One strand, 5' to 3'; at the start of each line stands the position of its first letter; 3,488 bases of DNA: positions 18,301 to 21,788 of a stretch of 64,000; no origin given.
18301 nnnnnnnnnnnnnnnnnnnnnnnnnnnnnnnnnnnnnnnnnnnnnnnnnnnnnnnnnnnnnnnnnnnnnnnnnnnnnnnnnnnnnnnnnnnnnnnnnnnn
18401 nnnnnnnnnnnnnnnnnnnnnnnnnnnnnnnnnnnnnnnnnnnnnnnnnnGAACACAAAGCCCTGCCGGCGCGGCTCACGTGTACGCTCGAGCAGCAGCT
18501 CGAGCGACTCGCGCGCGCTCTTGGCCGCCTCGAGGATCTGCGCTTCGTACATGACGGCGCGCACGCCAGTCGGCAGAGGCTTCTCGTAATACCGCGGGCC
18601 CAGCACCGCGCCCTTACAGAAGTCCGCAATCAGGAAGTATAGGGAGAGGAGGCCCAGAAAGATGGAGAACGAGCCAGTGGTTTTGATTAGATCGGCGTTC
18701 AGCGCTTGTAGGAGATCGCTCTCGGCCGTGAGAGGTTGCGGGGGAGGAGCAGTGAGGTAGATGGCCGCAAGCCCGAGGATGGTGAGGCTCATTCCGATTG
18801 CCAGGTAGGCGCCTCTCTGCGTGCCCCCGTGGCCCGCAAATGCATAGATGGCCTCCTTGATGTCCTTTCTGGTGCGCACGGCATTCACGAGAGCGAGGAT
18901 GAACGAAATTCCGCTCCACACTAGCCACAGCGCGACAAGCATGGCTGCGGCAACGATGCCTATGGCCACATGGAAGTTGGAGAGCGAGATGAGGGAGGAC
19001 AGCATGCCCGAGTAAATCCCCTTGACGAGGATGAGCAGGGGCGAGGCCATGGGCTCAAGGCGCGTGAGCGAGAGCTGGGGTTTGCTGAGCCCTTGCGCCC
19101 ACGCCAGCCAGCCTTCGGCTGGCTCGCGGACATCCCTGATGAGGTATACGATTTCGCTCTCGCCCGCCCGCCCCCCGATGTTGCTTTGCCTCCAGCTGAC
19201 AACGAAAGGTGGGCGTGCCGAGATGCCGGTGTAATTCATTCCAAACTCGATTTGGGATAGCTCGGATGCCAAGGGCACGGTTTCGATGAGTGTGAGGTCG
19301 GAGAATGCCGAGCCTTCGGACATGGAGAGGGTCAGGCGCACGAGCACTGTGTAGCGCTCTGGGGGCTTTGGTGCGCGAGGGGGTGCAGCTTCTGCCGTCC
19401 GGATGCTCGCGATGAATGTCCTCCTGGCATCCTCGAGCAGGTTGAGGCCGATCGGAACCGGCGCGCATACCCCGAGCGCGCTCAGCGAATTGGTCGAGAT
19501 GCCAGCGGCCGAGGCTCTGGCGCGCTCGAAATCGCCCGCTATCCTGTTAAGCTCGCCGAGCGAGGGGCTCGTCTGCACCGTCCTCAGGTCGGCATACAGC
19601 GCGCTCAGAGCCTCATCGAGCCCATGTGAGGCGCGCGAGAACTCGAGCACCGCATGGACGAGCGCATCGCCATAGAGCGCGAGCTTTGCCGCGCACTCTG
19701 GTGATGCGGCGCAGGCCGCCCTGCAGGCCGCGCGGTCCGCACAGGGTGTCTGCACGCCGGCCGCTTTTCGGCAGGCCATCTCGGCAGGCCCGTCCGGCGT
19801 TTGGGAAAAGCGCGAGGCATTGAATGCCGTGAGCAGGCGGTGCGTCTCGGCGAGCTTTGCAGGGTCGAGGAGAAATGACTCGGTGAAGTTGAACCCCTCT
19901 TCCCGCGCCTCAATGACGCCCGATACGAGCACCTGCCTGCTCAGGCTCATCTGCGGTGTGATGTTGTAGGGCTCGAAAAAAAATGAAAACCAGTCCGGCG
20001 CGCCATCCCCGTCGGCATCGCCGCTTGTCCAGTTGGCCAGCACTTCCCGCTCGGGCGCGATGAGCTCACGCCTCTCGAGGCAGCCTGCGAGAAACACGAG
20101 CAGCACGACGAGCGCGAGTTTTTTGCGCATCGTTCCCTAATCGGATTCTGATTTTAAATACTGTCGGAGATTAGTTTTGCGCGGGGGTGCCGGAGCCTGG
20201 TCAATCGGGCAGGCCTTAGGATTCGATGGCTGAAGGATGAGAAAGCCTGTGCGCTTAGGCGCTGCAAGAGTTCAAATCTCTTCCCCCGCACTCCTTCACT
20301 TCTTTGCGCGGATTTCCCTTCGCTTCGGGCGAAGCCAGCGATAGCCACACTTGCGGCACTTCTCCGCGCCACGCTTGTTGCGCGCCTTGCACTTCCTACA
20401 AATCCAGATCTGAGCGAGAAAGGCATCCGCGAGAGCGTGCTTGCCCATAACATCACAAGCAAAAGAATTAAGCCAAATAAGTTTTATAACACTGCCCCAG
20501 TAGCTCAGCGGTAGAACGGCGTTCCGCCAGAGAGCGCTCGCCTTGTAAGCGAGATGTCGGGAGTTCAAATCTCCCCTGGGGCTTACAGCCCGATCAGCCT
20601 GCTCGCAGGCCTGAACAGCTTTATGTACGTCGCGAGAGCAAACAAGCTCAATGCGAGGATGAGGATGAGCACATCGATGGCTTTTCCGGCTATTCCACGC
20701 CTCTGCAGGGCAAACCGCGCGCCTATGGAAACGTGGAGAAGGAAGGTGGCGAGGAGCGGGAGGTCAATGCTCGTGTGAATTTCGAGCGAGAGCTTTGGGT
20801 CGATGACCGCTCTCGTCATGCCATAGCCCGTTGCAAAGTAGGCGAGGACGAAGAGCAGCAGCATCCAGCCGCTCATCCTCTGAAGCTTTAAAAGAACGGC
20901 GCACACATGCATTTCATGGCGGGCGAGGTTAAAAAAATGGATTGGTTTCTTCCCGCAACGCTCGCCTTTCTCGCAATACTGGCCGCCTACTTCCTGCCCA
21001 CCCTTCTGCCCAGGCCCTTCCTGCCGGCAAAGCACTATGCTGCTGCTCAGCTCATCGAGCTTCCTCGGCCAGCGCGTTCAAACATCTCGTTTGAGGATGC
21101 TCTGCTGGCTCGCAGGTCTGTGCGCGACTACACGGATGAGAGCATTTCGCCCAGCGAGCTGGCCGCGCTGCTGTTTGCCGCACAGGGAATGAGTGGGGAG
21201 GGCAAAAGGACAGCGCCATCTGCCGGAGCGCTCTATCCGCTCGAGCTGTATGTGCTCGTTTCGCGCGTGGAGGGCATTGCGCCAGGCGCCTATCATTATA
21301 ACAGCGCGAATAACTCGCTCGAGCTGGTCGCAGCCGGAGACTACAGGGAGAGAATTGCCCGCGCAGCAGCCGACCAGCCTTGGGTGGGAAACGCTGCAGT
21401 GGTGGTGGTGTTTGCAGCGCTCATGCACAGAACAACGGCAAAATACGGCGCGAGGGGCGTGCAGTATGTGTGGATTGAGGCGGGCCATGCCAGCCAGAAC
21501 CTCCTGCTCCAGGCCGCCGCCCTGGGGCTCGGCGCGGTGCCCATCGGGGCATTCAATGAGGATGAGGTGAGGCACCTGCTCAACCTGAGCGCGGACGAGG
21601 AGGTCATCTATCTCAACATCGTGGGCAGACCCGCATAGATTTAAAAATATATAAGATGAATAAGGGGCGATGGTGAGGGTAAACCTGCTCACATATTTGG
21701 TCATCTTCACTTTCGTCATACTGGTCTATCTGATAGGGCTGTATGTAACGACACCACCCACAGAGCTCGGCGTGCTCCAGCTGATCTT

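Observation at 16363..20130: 1255-aa membrane-anchored coiled-coil protein ending in a Roadblock/LC7 domain, co-transcribed with a HEAT-repeat protein: unusual architecture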

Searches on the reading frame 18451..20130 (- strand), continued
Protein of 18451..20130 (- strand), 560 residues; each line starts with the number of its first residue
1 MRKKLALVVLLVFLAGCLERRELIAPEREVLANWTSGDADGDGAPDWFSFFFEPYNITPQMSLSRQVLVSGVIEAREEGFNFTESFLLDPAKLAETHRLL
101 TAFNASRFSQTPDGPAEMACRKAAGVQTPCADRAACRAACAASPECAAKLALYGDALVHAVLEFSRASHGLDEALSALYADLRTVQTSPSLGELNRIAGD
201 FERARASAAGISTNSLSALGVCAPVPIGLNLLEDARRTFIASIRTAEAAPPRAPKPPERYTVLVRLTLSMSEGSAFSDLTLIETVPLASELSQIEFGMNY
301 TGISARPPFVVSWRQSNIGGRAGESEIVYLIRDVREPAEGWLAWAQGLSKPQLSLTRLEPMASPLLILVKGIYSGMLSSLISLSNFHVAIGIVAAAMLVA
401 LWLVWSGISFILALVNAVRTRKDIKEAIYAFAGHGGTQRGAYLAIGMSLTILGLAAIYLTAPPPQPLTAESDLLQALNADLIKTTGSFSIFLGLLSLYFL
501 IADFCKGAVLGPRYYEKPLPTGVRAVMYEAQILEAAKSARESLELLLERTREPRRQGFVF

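Call 108: list_cluster_members(proteins=[P0047, P0052, P0057, P0062, P0067, P0069, P0070, P0040, P0020, P0030])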
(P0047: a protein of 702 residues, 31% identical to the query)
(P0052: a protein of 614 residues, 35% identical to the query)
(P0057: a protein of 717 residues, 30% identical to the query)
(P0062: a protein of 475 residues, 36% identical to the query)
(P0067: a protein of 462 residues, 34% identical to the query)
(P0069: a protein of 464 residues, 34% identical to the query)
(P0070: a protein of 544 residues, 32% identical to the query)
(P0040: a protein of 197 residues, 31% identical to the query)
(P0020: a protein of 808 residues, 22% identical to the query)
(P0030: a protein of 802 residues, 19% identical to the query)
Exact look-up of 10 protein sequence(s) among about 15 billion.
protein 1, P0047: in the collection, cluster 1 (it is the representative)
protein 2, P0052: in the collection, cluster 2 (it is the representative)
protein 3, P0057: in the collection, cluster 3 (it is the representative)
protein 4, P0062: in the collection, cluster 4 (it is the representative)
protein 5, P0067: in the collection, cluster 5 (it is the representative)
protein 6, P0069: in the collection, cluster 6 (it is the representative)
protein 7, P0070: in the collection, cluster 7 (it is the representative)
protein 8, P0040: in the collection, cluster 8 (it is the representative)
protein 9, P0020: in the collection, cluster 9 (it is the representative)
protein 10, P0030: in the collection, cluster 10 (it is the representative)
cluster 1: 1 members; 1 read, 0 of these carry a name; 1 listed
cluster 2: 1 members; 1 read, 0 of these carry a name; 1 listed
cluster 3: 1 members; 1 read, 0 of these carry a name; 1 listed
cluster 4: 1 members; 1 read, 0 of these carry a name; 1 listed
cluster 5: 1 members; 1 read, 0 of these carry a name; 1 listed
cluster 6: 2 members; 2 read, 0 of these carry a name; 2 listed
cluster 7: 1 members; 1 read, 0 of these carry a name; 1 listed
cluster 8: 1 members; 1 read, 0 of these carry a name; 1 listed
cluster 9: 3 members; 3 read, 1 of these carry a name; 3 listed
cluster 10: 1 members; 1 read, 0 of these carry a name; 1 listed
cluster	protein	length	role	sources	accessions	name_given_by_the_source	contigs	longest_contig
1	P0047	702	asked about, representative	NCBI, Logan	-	-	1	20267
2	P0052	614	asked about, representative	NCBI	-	-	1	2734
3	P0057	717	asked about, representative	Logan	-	-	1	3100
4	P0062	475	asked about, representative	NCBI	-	-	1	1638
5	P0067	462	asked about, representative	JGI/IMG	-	-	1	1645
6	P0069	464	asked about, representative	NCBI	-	-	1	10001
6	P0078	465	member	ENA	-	-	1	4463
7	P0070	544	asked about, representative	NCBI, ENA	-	-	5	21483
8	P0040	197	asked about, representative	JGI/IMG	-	-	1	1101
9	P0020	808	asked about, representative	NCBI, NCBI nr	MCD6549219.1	hypothetical protein J7K41_00690 [Candidatus Micrarchaeota archaeon] | hypothetical protein [Candidatus Micrarchaeota archaeon]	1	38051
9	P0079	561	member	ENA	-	-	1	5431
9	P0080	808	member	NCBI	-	-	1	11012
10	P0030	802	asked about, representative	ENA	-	-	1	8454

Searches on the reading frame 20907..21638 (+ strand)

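Call 26: search_protein_families(library=pfam, proteins=[window:20907-21638:+], max_evalue=0.01)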
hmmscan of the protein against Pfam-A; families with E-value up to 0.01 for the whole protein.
window:20907-21638:+ (243 aa): 2 families
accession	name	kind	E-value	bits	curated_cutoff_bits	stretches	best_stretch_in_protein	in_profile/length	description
PF00881.29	Nitroreductase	-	3e-33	115.8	23.5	1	67-240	2-166/167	Nitroreductase family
PF14512.11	TM1586_NiRdase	-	0.0051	16.9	27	0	64-96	4-36/215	Putative TM nitroreductase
